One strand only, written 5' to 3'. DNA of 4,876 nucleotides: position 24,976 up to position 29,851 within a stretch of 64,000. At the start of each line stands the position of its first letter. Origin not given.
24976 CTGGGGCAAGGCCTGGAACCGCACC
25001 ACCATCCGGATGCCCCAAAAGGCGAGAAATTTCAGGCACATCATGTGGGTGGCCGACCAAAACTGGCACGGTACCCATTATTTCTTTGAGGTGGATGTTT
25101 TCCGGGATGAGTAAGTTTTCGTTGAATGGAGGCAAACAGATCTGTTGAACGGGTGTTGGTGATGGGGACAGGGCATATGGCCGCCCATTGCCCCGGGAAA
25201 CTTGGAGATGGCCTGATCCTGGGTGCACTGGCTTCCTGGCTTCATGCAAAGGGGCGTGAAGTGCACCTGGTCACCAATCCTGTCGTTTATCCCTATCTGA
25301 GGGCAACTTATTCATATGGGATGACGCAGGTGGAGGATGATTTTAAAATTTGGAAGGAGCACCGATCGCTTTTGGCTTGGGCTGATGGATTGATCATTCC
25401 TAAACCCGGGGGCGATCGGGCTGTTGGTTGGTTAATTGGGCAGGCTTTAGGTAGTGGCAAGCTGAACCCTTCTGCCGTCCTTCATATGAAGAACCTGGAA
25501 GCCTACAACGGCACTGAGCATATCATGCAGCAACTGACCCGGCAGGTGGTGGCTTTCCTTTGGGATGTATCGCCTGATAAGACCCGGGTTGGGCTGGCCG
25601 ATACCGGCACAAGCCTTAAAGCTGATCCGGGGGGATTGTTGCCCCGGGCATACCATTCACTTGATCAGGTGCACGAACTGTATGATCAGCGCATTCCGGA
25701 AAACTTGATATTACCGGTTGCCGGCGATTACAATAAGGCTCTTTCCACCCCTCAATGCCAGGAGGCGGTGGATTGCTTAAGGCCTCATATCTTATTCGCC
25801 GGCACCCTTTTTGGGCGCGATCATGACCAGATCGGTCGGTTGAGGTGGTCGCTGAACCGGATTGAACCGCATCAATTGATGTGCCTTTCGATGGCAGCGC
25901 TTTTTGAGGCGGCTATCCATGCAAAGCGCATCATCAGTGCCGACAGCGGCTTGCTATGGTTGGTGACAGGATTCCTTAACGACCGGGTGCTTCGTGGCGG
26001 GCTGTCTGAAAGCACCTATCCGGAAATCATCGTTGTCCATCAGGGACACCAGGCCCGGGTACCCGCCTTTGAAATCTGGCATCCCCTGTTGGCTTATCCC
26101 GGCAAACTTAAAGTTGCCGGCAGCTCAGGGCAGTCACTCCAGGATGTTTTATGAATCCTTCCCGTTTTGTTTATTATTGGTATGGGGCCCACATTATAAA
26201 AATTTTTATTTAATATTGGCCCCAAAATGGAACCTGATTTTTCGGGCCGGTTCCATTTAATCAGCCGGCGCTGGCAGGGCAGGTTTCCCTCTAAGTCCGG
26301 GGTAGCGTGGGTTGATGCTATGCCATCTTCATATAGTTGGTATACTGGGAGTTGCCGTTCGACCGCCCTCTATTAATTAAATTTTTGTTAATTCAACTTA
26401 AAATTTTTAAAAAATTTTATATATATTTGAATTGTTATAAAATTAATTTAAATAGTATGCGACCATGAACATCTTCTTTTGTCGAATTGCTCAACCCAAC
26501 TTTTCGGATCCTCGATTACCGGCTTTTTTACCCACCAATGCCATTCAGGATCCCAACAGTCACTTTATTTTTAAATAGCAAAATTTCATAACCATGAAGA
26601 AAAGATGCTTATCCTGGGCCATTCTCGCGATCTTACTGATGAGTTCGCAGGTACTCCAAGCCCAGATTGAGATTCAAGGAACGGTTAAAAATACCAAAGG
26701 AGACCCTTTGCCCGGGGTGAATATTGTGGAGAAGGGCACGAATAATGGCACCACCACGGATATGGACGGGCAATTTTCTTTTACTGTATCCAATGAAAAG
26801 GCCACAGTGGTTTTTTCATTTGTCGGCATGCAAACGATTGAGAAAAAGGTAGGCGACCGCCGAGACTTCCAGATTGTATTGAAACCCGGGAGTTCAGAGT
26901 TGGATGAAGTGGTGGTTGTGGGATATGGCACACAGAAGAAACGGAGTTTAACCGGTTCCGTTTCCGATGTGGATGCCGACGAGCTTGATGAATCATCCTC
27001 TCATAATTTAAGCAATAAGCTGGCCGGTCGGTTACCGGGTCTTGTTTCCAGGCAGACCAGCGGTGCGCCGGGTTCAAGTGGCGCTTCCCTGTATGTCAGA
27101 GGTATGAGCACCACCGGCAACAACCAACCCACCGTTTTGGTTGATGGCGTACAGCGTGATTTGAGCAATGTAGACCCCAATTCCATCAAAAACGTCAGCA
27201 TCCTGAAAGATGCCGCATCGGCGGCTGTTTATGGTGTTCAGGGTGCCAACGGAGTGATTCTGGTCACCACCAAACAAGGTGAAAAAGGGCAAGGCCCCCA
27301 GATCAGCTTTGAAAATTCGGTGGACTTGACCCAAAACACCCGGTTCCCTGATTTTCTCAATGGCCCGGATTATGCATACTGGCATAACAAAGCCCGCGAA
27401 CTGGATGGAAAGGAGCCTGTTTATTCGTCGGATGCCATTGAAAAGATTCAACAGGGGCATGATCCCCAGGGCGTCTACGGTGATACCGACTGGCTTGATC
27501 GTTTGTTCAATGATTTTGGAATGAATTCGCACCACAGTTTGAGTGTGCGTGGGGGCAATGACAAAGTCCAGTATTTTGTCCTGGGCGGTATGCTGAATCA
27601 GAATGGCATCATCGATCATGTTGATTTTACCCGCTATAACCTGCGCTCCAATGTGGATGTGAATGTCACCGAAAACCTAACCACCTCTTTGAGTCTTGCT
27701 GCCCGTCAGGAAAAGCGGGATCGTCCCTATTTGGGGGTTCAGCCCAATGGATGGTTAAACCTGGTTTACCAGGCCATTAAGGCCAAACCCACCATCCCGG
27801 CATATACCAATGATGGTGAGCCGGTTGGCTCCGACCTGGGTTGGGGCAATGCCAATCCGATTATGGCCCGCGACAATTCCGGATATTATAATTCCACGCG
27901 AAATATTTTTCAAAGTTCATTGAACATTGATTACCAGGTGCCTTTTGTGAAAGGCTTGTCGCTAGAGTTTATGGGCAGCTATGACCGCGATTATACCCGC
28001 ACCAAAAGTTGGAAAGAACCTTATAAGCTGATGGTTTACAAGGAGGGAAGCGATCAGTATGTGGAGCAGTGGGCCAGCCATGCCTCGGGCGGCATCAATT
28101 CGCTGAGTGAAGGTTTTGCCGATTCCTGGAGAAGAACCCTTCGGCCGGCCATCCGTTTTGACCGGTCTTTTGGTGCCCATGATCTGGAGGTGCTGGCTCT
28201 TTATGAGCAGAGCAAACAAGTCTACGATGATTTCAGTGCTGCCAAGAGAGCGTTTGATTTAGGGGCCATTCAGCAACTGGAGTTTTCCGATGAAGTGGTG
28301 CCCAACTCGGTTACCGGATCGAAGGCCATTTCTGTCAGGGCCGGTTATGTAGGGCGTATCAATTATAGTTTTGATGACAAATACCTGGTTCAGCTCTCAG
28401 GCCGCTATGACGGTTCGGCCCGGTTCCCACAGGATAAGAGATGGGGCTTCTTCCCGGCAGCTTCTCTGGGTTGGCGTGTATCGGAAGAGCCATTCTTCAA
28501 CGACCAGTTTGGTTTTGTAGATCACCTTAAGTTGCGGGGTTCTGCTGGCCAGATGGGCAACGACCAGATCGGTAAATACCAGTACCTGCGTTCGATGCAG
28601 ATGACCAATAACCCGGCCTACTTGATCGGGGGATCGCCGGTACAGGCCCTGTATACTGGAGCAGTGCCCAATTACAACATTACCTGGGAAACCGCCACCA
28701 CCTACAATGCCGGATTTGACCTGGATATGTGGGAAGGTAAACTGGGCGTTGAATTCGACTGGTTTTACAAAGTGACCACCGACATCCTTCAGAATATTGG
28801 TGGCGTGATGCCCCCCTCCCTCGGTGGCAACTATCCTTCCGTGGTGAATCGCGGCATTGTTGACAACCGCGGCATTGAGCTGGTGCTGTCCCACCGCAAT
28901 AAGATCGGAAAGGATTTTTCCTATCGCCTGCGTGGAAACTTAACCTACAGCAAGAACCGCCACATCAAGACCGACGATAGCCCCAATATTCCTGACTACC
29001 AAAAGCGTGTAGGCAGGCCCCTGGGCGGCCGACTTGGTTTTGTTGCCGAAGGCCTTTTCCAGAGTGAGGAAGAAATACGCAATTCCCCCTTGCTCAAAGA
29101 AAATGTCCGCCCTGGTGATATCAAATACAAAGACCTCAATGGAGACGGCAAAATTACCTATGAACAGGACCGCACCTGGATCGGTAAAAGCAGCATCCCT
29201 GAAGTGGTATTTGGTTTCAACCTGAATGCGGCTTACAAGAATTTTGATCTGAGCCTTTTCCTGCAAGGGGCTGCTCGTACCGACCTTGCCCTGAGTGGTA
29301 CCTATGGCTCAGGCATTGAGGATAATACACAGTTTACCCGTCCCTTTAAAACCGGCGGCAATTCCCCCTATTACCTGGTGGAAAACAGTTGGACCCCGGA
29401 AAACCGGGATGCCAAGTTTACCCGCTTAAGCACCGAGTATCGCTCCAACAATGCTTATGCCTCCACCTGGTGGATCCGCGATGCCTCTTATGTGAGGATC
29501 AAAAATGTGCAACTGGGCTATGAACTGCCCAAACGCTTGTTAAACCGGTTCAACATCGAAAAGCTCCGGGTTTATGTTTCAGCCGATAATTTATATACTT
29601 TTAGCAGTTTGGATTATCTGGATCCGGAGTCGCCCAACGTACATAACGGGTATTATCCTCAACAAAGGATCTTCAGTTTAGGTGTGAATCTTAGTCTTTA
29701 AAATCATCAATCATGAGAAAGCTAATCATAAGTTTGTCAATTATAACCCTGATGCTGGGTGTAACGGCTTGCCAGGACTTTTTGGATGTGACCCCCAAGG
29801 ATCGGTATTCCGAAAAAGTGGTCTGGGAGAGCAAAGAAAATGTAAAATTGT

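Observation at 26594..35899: PUL-1 duplicates the PUL-2 functional module with a different SusC/SusD lineage and a divergent GHL10-like subfamily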

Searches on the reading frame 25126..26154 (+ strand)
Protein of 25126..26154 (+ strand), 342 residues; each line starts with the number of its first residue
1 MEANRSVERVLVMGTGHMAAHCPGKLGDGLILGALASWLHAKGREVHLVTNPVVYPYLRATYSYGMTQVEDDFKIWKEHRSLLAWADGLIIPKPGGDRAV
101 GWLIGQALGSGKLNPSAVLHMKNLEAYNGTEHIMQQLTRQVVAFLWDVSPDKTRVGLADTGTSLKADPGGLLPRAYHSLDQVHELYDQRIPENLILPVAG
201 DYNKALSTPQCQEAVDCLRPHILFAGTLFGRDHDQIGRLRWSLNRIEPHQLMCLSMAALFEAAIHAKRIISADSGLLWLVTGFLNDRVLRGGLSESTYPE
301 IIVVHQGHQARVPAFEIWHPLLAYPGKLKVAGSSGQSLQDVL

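Call 5: search_protein_families(library=pfam, proteins=[window:25126-26154:+], max_evalue=0.01)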
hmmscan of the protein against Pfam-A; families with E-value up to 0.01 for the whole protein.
window:25126-26154:+ (342 aa): 0 families

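Call 62: search_solved_structures(query=window:25126-26154:+, max_evalue=1)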
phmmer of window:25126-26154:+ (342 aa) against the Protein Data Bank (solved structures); distinct sequences matched with E-value up to 1: 2.
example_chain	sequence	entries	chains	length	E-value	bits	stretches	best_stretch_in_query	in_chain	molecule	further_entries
3rpe_A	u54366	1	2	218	0.62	12.3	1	25-105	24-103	Modulator of drug activity B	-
4s24_A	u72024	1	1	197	0.88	11.8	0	27-105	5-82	Modulator of drug activity B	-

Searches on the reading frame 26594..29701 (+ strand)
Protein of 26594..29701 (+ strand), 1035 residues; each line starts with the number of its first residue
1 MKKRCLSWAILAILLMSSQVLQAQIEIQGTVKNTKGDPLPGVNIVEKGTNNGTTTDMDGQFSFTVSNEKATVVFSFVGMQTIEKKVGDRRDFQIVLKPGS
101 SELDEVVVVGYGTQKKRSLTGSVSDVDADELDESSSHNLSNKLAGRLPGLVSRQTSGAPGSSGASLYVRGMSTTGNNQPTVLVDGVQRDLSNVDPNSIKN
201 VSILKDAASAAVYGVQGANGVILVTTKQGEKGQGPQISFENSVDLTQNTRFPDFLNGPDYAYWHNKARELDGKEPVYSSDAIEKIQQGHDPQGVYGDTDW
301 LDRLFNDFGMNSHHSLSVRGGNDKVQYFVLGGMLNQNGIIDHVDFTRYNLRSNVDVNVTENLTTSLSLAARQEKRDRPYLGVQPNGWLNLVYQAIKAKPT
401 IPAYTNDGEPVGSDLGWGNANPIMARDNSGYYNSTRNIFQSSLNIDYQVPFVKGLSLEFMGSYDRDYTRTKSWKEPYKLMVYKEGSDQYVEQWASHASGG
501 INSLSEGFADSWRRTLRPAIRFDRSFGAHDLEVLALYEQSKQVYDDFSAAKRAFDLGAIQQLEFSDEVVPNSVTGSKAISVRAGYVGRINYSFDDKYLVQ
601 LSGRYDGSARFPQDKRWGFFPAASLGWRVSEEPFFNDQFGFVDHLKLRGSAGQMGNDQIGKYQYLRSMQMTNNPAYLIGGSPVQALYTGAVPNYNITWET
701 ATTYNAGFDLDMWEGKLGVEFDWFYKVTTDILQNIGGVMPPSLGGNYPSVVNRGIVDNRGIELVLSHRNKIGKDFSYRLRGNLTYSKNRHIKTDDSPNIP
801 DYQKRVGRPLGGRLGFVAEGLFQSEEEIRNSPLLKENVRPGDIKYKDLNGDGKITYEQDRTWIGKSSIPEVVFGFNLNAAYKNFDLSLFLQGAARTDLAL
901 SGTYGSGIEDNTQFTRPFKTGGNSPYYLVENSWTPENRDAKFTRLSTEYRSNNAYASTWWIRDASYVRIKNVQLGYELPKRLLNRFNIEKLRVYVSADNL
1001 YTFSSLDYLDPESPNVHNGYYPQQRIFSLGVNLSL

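Call 3: search_protein_families(library=pfam, proteins=[window:26594-29701:+], max_evalue=0.01)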
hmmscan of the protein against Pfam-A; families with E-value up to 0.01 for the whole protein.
window:26594-29701:+ (1035 aa): 4 families
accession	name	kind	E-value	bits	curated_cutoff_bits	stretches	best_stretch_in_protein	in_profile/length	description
PF13715.12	CarbopepD_reg_2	-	4.2e-20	72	32.2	1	27-108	1-88/88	CarboxypepD_reg-like domain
PF07715.20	Plug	-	4.4e-17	63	23.9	1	115-221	1-107/107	TonB-dependent Receptor Plug Domain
PF13620.12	CarboxypepD_reg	-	4.6e-11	43.4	32.3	1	27-85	2-65/82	Carboxypeptidase regulatory-like domain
PF02369.22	Big_1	-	0.00077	20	34.9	1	22-73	16-74/93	Bacterial Ig-like domain (group 1)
